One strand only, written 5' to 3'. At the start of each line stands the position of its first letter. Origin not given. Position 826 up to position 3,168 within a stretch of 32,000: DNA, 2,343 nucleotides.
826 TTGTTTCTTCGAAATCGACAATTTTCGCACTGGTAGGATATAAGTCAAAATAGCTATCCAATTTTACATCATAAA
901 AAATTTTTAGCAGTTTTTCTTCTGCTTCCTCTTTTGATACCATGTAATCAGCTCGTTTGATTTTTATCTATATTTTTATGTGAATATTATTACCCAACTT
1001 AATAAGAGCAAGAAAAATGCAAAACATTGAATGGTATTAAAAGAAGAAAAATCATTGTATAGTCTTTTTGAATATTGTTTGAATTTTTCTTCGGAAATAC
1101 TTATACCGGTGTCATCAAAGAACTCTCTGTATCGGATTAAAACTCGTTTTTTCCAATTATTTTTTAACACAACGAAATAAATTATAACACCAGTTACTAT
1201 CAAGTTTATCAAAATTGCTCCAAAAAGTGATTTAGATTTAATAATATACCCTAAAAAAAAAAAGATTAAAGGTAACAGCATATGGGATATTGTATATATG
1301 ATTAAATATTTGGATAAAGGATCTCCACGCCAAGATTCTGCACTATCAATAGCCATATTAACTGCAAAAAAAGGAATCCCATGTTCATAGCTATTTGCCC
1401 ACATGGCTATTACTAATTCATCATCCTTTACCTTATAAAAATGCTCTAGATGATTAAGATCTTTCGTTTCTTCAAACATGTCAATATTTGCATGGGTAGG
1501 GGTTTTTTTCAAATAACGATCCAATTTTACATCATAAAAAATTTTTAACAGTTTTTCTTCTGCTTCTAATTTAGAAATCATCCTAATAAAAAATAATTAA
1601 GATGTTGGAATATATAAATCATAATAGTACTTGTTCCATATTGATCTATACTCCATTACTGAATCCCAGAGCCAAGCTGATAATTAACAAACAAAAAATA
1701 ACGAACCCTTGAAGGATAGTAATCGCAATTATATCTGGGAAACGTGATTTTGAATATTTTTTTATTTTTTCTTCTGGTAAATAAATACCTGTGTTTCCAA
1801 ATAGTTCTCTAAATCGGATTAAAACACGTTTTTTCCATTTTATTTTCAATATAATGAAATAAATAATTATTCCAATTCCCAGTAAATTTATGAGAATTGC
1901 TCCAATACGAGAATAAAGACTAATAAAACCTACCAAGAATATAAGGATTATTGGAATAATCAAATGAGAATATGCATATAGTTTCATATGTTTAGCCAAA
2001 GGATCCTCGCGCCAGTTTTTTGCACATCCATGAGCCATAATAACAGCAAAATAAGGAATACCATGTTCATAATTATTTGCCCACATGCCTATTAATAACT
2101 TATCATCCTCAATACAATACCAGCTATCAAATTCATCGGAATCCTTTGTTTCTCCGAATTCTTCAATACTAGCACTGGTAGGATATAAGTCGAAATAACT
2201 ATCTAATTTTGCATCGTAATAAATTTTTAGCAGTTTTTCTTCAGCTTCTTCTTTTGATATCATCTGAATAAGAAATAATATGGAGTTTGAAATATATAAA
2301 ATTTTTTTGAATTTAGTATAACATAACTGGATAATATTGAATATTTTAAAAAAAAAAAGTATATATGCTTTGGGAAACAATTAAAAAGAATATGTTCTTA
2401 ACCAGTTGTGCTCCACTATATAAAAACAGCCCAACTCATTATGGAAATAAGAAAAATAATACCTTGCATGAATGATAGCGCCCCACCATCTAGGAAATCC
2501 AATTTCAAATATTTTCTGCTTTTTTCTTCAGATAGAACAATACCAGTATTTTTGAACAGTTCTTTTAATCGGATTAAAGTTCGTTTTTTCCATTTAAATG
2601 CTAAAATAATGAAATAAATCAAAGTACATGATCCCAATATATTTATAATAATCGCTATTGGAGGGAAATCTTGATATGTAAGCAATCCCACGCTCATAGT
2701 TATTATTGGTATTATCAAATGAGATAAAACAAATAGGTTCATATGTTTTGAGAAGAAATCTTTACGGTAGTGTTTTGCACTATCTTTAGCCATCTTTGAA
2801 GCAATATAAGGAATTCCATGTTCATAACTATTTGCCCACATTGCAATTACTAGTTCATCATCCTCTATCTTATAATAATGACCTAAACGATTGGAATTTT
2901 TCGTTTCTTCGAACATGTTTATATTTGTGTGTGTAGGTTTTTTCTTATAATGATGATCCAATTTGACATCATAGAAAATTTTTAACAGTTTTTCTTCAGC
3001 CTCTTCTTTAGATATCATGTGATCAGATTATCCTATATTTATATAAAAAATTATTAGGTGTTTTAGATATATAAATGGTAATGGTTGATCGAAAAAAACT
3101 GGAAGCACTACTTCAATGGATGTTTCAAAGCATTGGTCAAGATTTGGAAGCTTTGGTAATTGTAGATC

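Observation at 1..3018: Alternating A-B-A-B-A tandem array of an uncharacterised three-TM membrane protein family, cut by the window edge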

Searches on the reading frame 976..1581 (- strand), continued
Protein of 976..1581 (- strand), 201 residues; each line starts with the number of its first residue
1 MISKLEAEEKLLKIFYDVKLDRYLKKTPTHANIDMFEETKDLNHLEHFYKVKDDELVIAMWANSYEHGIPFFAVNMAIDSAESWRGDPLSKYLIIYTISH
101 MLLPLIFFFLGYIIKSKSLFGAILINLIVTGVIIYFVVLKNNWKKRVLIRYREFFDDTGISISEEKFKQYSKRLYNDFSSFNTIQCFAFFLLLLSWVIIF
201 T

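Call 72: find_encoding_contigs(protein=P0028, flank=5000, max_places=2)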
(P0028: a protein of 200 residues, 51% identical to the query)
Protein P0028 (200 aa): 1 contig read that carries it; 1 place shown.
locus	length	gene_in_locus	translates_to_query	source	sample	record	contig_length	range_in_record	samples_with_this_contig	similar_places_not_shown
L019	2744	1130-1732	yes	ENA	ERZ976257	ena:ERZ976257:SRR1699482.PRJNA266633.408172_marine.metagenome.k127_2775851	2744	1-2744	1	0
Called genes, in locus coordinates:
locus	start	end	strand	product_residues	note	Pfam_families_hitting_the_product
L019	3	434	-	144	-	?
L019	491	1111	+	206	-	-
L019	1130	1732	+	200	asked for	-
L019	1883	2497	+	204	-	-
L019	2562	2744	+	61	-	?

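Call 73: find_encoding_contigs(protein=P0009, flank=5000, max_places=2)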
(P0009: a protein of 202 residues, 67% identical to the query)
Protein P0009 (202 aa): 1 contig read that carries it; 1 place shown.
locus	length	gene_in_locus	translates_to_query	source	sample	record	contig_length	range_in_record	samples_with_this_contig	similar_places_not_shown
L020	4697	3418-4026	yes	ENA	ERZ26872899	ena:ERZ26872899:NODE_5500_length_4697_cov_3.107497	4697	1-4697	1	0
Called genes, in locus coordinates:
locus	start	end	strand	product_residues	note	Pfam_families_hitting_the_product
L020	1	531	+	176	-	?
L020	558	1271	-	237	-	PF05175:MTS, PF03602:Cons_hypoth95 (weak)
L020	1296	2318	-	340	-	PF08068:DKCLD, PF01509:TruB_N, PF21238:Pus10_C (weak), PF16198:TruB_C_2, PF01472:PUA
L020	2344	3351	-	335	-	PF03259:Robl_LC7 (weak), PF00025:Arf, PF00071:Ras, PF08477:Roc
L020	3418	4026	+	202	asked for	-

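Call 75: find_encoding_contigs(protein=P0045, flank=8000, max_places=2)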
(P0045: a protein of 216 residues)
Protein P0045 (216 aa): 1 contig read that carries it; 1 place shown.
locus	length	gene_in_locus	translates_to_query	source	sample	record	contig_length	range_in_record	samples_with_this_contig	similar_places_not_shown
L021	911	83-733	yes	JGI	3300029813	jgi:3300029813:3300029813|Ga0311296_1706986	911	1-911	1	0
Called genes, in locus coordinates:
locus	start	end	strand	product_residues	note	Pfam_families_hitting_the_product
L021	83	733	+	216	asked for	-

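Call 76: search_protein_families(library=pfam, proteins=[L008:5113-6084:+, L008:3361-3921:+, L008:2785-3360:+, L009:3337-4188:+, L003:10597-10854:+, L002:10726-12741:-], max_evalue=0.01)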
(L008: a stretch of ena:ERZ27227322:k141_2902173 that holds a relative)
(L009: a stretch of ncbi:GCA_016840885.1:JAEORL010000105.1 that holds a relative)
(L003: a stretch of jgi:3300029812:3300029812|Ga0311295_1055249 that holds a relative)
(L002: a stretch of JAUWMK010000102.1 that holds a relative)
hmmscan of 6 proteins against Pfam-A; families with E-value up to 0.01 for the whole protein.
L008:5113-6084:+ (323 aa): 6 families
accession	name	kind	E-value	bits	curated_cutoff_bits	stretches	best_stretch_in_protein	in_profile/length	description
PF04670.18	Gtr1_RagA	-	2.2e-25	89.9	22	1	6-210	1-205/232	Gtr1/RagA G protein conserved region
PF00025.27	Arf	-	3.5e-16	59.6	22.3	1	5-129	15-128/174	ADP-ribosylation factor family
PF01926.29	MMR_HSR1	-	2.7e-08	34.3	21.9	1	6-124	1-112/113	50S ribosome-binding GTPase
PF08477.19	Roc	-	9.5e-06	26.3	27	1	6-127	1-119/119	Ras of Complex, Roc, domain of DAPkinase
PF09439.16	SRPRB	-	1.8e-05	24.6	25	1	5-139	4-132/178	Signal recognition particle receptor beta subunit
PF00071.28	Ras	-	0.00019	21.5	21.6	1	6-128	1-116/162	Ras family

L008:3361-3921:+ (186 aa): 0 families

L008:2785-3360:+ (191 aa): 7 families
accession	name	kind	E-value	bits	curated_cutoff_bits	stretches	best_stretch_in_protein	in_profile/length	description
PF00025.27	Arf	-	1.8e-16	60.5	22.3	1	14-176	6-159/174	ADP-ribosylation factor family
PF08477.19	Roc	-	1e-11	45.5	27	1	24-136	1-119/119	Ras of Complex, Roc, domain of DAPkinase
PF00071.28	Ras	-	5.2e-07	29.8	21.6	1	24-152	1-133/162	Ras family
PF01926.29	MMR_HSR1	-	4.4e-05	24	21.9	1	24-117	1-100/113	50S ribosome-binding GTPase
PF09439.16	SRPRB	-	0.0005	19.9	25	1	25-148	6-132/178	Signal recognition particle receptor beta subunit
PF20720.3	nSTAND3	-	0.0033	17.6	27.2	1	26-84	21-83/155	Novel STAND NTPase 3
PF04670.18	Gtr1_RagA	-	0.0078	16.1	22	1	27-137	4-123/232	Gtr1/RagA G protein conserved region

L009:3337-4188:+ (283 aa): 1 family
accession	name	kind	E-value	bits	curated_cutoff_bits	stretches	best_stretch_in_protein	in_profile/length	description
PF13500.12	AAA_26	-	7.3e-05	23.2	27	1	4-64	2-62/198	AAA domain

L003:10597-10854:+ (85 aa): 0 families

L002:10726-12741:- (671 aa): 19 families
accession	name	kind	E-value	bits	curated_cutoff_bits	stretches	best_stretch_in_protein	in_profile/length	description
PF13424.12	TPR_12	-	6e-35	119.7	30.1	4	140-212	3-77/77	Tetratricopeptide repeat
PF00515.34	TPR_1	-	1.7e-26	91.3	27.8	2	140-170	1-31/34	Tetratricopeptide repeat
PF17874.7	TPR_MalT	-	7.1e-26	91.7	45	3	190-458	50-311/336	MalT-like TPR region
PF07719.23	TPR_2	-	1.6e-22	78.1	27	1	59-89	1-31/34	Tetratricopeptide repeat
PF13181.12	TPR_8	-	3.8e-19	67.6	25.7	1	140-171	1-32/34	Tetratricopeptide repeat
PF13428.12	TPR_14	-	9.4e-12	44.8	23.5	0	64-89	6-31/44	Tetratricopeptide repeat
PF14559.12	TPR_19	-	5.7e-11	43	25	0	73-120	5-46/68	Tetratricopeptide repeat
PF13176.12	TPR_7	-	1e-07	31.9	27.9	0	144-171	3-30/36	Tetratricopeptide repeat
PF13432.12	TPR_16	-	2e-07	31.8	32.7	0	104-169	2-60/65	Tetratricopeptide repeat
PF13374.12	TPR_10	-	2.2e-06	27.9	27.5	0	56-86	6-36/42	Tetratricopeptide repeat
PF25063.1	ARM_TT21_C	-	0.00014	22.2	35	0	257-361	15-116/209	Tetratricopeptide repeat protein 21 C-terminal ARM domain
PF10602.15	RPN7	-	0.00045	20.4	29.6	0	115-183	12-79/174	26S proteasome subunit RPN7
PF14938.12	SNAP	-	0.00049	20.1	25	1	33-173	88-229/282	Soluble NSF attachment protein, SNAP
PF13414.12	TPR_11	-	0.00053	20.1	26.8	0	152-171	6-25/42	TPR repeat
PF20308.4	TPR-S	-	0.00076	20.5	27.6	0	83-176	3-94/102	Tetratricopeptide Repeats-Sensor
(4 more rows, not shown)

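Call 77: list_cluster_members(proteins=[P0041, P0043, P0047, P0048, P0050, P0053, P0054, P0059, P0060, P0039])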
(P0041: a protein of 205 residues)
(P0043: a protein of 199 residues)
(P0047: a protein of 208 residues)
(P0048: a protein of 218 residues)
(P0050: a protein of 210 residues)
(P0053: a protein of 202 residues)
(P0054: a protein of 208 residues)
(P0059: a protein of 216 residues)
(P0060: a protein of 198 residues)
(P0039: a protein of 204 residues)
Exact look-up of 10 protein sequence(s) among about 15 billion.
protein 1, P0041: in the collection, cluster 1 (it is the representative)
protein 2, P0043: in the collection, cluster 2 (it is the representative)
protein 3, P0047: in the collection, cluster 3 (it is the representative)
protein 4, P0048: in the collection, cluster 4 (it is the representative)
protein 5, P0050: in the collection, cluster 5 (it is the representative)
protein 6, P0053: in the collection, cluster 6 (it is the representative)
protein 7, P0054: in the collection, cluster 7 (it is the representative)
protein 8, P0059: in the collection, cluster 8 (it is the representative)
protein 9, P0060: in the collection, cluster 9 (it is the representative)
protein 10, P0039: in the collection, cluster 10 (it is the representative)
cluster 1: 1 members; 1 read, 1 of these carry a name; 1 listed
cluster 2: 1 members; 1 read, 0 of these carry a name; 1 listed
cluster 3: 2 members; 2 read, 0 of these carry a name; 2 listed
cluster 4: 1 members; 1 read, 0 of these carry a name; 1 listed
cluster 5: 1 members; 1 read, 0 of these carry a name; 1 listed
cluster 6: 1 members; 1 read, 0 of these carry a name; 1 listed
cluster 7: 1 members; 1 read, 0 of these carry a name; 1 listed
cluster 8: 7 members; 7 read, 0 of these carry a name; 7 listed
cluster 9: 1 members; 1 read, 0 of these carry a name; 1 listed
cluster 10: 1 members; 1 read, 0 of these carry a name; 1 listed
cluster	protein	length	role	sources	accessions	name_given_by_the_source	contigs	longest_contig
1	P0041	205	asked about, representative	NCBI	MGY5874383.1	MAG: hypothetical protein RTU30_01445 [Candidatus Thorarchaeota archaeon]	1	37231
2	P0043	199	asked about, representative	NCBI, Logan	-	-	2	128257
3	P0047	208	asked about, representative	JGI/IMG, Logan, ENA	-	-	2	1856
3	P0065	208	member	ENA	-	-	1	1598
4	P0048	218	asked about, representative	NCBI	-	-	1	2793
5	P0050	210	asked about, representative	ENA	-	-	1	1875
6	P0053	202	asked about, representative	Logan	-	-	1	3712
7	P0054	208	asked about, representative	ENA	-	-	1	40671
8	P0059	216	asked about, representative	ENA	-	-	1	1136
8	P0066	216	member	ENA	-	-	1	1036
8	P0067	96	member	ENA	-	-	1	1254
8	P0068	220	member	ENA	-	-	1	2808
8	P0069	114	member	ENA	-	-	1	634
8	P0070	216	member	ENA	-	-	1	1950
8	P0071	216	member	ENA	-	-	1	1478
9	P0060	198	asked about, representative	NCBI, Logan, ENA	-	-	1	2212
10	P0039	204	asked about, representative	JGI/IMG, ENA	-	-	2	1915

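Call 78: find_encoding_contigs(protein=P0041, flank=10000, max_places=2)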
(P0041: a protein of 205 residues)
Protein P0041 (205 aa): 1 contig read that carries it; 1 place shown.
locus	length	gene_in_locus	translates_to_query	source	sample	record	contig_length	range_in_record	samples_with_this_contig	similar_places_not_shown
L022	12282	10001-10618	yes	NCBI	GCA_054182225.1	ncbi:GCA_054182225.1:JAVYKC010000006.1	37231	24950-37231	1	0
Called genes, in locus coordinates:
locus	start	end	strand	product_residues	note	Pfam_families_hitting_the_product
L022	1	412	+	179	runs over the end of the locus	PF05163:DinB, PF04978:MST, PF12867:DinB_2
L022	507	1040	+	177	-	PF00025:Arf, PF00071:Ras, PF08477:Roc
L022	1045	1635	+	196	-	-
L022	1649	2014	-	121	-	-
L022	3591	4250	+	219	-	PF00596:Aldolase_II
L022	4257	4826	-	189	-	PF01613:Flavin_Reduct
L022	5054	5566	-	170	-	PF00025:Arf, PF00071:Ras, PF08477:Roc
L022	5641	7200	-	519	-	-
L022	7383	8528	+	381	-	-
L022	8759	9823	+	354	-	PF01636:APH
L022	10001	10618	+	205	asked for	-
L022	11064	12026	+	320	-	PF13302:Acetyltransf_3 (faint), PF00583:Acetyltransf_1, PF13673:Acetyltransf_10, PF08445:FR47 (faint), PF13508:Acetyltransf_7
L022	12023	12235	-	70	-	-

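Call 90: find_related_loci(query=A2, collection=viral_contigs, flank=5000)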
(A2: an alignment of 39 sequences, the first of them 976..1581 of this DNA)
Query A2 (201 aa) in viral_contigs; peptide patterns used: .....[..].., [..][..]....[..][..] (x = any residue, [..] = any of these).
23 stretches matched a pattern, but none encodes a relative of the query by tblastn (E <= 1e-3).

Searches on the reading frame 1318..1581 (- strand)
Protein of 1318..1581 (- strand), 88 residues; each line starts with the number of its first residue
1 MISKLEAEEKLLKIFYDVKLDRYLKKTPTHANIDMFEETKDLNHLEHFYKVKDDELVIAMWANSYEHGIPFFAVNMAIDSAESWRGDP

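Call 45: predict_structure(alignment_id=A3)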
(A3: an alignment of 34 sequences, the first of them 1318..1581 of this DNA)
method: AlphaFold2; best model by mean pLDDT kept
length: 88 residues; sequences in the alignment: 34
mean_pLDDT: 94.1   pTM: 0.85
mean pLDDT of the five models: 94.1, 93.9, 93.9, 93.5, 92.8
residues with pLDDT >= 90: 77; 70-90: 7; 50-70: 4; < 50: 0
segments of 3 or more residues with pLDDT < 50: none
pLDDT, mean of each block of 10 residues (from residue 1): 97 98 95 96 92 98 97 97 73
secondary structure, 60 per line:
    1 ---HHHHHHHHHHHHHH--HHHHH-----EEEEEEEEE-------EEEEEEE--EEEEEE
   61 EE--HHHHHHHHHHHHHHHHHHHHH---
elements in order: H4-17 H20-24 E30-38 E46-52 E55-62 H65-85

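Call 47: fold_search(model_id=the predicted structure, library=pdb)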
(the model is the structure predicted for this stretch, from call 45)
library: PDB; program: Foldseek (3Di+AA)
matches with E <= 10: 318; with E <= 0.001: 0
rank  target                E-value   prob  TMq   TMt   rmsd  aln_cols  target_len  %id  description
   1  7vmc_A                7.7e-01  0.08  0.22  0.08  10.0        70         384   11  Crystal structure of EF-Tu/CdiA/CdiI (released 2022-03-30)
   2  8u3k_F                9.9e-01  0.06  0.23  0.04  15.1       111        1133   13  DdmDE handover complex (released 2024-07-10)
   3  7y9u_A                1.1e+00  0.06  0.25  0.08  12.4        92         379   12  Structure of the auxin exporter PIN1 in Arabidopsis thaliana in the NPA-bound state (released 2022-09-07)
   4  9khz_B                1.2e+00  0.05  0.24  0.04  15.8       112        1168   12  Structure of DdmD dimer with ssDNA with ADP bound (released 2025-02-19)
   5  4aw6_D                1.5e+00  0.10  0.33  0.10   9.9        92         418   12  Crystal structure of the human nuclear membrane zinc metalloprotease ZMPSTE24 (FACE1) (released 2012-07-25)
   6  2ejq_B                1.6e+00  0.11  0.36  0.31   6.6        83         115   11  Conserved hypothetical protein (TTHA0227) from Thermo thermophilus HB8 (released 2007-09-25)
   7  5yfb_B                1.7e+00  0.02  0.17  0.04  14.0        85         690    5  Crystal structure of a new DPP III family member (released 2018-01-03)
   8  4aw6_A                2.0e+00  0.08  0.33  0.10   9.9        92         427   12  Crystal structure of the human nuclear membrane zinc metalloprotease ZMPSTE24 (FACE1) (released 2012-07-25)
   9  7ct4_D                2.1e+00  0.06  0.21  0.09   6.0        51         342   16  Crystal structure of D-amino acid oxidase from Rasamsonia emersonii strain YA (released 2020-11-11)
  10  1yhn_A                2.3e+00  0.03  0.19  0.11  11.1        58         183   14  Structure basis of RILP recruitment by Rab7 (released 2005-05-17)
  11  3k9l_C                2.3e+00  0.02  0.16  0.11  11.4        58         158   10  Allosteric modulation of H-Ras GTPase (released 2010-11-03)
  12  4aw6_B                2.4e+00  0.08  0.33  0.10   9.9        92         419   12  Crystal structure of the human nuclear membrane zinc metalloprotease ZMPSTE24 (FACE1) (released 2012-07-25)
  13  7ct4_A                2.6e+00  0.06  0.21  0.08   5.0        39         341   13  Crystal structure of D-amino acid oxidase from Rasamsonia emersonii strain YA (released 2020-11-11)
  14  5y0v_A                2.8e+00  0.04  0.27  0.07   8.2        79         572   19  Crystal Structure of insect beta-N-acetyl-D-hexosaminidase OfHex1 complexed with berberine (released 2018-01-24)
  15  4lyj                  2.8e+00  0.03  0.18  0.11  11.3        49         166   10  Crystal Structure of small molecule vinylsulfonamide 9 covalently bound to K-Ras G12C, alternative space group (released 2013-11-27)
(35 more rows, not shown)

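Call 53: search_protein_families(library=ncbifam, alignment_id=A3, max_evalue=1)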
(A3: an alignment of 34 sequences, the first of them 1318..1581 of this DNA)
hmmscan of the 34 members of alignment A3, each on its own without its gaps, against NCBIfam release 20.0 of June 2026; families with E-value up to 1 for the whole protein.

A. member 1, window:1318-1581:- (88 aa): 0 families

B. families by the number of members that match (of 34 scanned): 6 families
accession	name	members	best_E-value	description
NF041611.1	exoglucan_CbhB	1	0.0036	exoglucanase CbhB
NF045776.1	TumA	1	0.042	antitoxin TumA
TIGR03067.1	Planc_TIGR03067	1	0.042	TIGR03067 domain-containing protein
NF041910.1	HVO_0416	1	0.057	HVO_0416 family zinc finger protein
NF011157.0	PRK14562.1-2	1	0.061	haloacid dehalogenase superfamily protein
TIGR04219.1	OMP_w_GlyGly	1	0.1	TIGR04219 family outer membrane beta-barrel protein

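Call 54: search_protein_families(library=pfam, alignment_id=A3, max_evalue=1)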
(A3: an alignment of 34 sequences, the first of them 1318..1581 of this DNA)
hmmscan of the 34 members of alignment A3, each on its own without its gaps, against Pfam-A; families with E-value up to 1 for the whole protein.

A. member 1, window:1318-1581:- (88 aa): 1 family
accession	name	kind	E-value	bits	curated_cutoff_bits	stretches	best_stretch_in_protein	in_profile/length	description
PF22931.4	SAM_TNK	-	0.28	11.7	25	1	34-56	15-37/56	SAM domain-like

B. families by the number of members that match (of 34 scanned): 12 families
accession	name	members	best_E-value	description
PF11333.13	DUF3135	3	0.066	Protein of unknown function (DUF3135)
PF11683.13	DUF3278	2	0.13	Protein of unknown function (DUF3278)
PF10180.14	WKF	1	0.059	WKF domain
PF21488.3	YqbF_HeH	1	0.077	YqbF, HeH motif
PF24046.1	At4g08330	1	0.12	At4g08330 beta-tent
PF04721.23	PAW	1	0.13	PNGase C-terminal domain, mannose-binding module PAW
PF02702.23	KdpD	1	0.13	Osmosensitive K+ channel His kinase sensor domain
PF06058.19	DCP1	1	0.13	Dcp1-like decapping family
PF15244.11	HSD3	1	0.15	Spermatogenesis-associated protein 7, or HSD3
PF02505.19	MCR_D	1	0.2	Methyl-coenzyme M reductase operon protein D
PF20998.3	Nol11_C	1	0.23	Nucleolar protein 11 C-terminal domain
PF22931.4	SAM_TNK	1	0.28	SAM domain-like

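Call 69: search_solved_structures(query=A3, max_evalue=10)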
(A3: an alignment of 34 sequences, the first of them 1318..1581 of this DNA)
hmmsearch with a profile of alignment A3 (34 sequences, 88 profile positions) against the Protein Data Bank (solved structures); distinct sequences matched with E-value up to 10: 1.
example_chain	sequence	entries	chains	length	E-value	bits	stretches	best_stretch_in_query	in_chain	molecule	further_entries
8fmw_D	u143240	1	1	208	1.3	12.6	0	1-29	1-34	30S ribosomal protein S4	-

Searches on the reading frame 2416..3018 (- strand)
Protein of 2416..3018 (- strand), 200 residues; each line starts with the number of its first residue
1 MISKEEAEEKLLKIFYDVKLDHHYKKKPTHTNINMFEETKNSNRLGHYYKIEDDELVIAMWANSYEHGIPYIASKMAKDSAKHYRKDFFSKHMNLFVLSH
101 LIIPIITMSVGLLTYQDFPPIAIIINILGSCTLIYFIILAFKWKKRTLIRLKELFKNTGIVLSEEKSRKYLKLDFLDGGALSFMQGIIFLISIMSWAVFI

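Call 5: search_protein_families(library=pfam, proteins=[window:2416-3018:-], max_evalue=1)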
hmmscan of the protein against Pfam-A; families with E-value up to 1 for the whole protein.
window:2416-3018:- (200 aa): 0 families

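Call 51: search_protein_families(library=padloc, proteins=[window:2416-3018:-], max_evalue=1)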
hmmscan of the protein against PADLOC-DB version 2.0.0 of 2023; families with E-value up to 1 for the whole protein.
window:2416-3018:- (200 aa): 0 families

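Call 52: search_protein_families(library=ncbifam, proteins=[window:2416-3018:-], max_evalue=1)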
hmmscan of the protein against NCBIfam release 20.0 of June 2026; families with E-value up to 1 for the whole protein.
window:2416-3018:- (200 aa): 0 families

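Call 70: search_protein_families(library=phrogs, proteins=[window:2416-3018:-], max_evalue=1)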
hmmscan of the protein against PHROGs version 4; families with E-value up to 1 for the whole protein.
window:2416-3018:- (200 aa): 1 family
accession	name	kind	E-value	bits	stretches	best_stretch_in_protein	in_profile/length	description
phrog_6531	-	unknown function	0.049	13.7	1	142-175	18-51/361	-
